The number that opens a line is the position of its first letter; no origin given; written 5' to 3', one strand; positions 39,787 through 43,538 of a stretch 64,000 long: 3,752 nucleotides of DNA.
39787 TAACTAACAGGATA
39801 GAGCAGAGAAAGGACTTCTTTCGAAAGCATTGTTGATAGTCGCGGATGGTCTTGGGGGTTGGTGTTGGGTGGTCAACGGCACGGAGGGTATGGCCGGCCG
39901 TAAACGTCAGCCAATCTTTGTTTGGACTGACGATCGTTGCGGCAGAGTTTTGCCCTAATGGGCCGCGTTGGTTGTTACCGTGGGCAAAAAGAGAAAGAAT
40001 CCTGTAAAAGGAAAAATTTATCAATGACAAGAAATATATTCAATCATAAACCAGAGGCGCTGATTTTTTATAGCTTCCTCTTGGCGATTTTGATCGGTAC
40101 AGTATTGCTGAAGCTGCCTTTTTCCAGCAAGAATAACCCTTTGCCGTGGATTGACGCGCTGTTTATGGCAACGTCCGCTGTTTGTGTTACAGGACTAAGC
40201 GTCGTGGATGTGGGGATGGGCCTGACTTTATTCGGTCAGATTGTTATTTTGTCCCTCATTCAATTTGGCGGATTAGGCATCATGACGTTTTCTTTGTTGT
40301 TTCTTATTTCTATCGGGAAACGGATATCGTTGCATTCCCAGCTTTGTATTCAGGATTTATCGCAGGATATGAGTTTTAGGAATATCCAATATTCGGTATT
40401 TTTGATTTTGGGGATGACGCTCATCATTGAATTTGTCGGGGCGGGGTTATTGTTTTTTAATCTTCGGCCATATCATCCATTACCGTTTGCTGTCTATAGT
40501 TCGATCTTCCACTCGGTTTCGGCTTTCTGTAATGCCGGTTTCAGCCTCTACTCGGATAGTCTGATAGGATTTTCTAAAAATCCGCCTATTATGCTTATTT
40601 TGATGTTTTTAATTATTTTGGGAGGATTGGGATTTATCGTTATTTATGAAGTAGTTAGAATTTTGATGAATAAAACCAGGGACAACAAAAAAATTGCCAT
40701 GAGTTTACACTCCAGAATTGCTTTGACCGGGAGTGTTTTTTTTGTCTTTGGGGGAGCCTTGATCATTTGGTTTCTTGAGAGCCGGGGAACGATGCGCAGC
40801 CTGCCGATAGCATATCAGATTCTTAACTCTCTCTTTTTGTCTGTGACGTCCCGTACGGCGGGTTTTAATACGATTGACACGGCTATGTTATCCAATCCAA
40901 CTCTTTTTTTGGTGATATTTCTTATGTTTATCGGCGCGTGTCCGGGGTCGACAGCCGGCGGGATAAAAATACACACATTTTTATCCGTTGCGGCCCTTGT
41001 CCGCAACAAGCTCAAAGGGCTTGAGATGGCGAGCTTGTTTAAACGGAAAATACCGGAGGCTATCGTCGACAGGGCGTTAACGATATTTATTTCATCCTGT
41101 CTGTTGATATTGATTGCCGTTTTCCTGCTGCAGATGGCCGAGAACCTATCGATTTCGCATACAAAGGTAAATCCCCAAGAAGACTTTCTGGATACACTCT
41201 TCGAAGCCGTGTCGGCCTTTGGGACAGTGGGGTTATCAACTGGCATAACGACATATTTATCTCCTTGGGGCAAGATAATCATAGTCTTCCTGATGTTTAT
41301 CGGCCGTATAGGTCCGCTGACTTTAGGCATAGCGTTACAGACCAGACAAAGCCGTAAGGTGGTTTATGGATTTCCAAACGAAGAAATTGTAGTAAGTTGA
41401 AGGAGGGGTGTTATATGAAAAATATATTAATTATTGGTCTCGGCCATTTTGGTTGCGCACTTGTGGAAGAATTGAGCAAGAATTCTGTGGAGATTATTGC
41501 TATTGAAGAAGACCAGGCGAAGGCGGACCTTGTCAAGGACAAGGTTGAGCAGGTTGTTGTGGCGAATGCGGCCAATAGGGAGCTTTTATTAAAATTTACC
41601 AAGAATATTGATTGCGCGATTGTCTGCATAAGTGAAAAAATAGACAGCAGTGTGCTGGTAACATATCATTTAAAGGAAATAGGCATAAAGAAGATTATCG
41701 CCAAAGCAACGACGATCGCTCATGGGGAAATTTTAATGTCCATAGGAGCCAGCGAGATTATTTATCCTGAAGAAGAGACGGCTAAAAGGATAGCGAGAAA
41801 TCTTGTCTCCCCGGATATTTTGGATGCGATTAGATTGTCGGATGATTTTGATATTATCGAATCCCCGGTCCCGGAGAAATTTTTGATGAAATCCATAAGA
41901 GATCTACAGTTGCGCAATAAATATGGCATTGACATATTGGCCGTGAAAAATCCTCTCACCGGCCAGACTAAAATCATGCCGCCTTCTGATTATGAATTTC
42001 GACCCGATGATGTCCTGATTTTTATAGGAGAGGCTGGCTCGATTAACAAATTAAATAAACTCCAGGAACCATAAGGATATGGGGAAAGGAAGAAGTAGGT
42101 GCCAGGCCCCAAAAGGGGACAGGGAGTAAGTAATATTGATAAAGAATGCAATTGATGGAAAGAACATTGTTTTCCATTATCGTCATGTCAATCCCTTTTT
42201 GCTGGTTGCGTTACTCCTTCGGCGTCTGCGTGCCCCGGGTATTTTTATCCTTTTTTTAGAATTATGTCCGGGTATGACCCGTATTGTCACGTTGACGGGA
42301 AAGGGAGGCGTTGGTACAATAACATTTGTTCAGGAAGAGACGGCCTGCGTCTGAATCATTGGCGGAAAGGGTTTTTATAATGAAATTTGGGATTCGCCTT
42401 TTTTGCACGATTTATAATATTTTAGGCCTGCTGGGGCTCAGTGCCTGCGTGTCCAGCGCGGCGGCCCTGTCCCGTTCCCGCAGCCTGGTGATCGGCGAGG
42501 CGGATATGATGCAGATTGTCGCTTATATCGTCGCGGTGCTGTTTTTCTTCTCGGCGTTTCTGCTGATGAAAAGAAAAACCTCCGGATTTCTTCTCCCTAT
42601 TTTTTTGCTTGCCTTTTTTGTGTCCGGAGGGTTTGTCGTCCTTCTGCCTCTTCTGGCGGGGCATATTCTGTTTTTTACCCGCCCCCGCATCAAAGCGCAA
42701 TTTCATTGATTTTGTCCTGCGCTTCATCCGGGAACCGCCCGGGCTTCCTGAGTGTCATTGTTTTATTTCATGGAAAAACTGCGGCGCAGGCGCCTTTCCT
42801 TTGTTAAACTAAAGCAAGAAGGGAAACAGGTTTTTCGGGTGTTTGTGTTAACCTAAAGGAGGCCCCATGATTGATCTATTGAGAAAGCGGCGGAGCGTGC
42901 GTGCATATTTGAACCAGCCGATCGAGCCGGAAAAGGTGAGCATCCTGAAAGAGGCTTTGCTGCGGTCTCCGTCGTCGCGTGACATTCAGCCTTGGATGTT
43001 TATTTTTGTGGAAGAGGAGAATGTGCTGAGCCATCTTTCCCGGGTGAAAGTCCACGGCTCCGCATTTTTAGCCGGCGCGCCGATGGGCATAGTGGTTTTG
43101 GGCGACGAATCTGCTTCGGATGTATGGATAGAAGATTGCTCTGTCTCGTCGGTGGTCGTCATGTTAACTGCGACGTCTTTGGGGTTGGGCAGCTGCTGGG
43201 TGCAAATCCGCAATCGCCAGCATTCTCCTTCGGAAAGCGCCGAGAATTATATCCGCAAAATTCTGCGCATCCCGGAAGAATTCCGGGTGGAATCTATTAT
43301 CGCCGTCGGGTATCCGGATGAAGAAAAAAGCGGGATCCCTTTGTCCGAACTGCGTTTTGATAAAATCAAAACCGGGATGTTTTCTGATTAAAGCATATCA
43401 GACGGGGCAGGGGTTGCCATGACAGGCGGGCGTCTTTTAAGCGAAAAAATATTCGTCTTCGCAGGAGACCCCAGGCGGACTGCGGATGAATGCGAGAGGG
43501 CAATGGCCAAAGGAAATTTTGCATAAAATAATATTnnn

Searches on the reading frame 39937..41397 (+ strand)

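Call 24: search_protein_families(library=pfam, proteins=[window:39937-41397:+], max_evalue=0.001)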
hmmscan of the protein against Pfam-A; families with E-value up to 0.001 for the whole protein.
window:39937-41397:+ (487 aa): 1 family
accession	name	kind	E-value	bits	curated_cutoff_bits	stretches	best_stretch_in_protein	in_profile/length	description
PF02386.22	TrkH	-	2e-66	225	27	1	55-465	51-488/502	Cation transport protein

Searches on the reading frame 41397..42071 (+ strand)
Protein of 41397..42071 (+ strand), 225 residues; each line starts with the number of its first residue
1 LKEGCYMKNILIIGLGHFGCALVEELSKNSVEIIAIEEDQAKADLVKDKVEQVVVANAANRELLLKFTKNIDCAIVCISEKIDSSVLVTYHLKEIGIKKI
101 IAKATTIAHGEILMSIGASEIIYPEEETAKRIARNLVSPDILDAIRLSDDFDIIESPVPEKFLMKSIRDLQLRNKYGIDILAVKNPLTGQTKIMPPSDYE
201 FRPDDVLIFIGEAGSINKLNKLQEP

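Call 24: search_protein_families(library=pfam, proteins=[window:41397-42071:+], max_evalue=0.001)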
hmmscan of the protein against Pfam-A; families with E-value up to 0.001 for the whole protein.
window:41397-42071:+ (225 aa): 2 families
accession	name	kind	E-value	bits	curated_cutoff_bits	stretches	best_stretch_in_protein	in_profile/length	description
PF02254.24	TrkA_N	-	1.8e-19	70.6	23.8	1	10-124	1-116/116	TrkA-N domain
PF02080.26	TrkA_C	-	7.5e-10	39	27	1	160-222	10-69/71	TrkA-C domain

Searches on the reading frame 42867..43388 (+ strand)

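Call 24: search_protein_families(library=pfam, proteins=[window:42867-43388:+], max_evalue=0.001)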
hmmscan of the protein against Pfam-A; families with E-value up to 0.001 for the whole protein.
window:42867-43388:+ (174 aa): 2 families
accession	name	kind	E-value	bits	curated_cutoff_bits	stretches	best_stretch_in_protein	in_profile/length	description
PF00881.29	Nitroreductase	-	3.4e-21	76.6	23.5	1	5-149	1-167/167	Nitroreductase family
PF14512.11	TM1586_NiRdase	-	4.7e-11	43.1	27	0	98-154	91-137/215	Putative TM nitroreductase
